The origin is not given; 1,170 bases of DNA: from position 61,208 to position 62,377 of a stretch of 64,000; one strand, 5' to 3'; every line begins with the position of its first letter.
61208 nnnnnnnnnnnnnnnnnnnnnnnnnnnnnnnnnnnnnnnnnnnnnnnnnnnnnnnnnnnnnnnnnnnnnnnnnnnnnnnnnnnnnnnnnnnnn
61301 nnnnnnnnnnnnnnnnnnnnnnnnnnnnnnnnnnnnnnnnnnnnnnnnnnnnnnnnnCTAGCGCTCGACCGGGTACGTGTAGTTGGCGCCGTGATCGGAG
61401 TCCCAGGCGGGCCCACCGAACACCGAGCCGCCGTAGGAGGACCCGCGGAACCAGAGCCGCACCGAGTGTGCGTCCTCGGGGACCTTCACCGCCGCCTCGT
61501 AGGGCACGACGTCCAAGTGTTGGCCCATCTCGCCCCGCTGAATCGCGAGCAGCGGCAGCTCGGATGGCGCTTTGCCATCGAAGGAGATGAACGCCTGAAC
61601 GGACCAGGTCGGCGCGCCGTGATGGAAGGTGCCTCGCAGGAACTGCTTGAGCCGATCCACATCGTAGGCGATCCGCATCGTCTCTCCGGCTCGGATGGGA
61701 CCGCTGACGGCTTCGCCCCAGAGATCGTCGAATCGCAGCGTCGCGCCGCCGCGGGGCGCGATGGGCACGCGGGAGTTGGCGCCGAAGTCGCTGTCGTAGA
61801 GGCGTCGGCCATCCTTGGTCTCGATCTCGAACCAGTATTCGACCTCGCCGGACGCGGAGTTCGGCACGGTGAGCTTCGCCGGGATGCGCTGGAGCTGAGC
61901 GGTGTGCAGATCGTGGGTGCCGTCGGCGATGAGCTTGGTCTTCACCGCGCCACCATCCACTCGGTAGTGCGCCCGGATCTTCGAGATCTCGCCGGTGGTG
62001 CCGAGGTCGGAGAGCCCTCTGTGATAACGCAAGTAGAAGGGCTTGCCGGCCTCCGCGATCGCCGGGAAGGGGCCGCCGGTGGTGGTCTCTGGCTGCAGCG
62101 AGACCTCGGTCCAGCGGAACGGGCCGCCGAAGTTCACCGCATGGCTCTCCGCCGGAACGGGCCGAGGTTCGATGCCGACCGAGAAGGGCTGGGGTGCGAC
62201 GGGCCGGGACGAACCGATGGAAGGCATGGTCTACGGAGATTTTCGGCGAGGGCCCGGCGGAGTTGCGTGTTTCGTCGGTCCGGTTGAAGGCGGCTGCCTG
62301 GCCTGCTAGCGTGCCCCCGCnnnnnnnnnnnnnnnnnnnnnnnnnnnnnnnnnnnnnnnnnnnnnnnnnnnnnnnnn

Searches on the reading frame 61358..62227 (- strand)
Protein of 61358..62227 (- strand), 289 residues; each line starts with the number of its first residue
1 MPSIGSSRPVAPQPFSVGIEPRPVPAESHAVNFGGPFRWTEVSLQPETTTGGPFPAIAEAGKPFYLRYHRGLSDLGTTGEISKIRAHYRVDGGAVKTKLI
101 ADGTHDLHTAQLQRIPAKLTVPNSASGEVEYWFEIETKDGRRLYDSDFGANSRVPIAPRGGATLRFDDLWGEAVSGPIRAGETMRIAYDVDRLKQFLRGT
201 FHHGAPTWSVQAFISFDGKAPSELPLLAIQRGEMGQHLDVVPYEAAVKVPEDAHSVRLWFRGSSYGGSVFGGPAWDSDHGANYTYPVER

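Call 43: find_encoding_contigs(protein=window:61358-62227:-, flank=10000, max_places=10)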
Protein window:61358-62227:- (289 aa): no gene with exactly this product is on record in the collection.
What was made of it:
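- Tried and rejected: One look-up failed, probably because of a wrong start codon (call 43).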
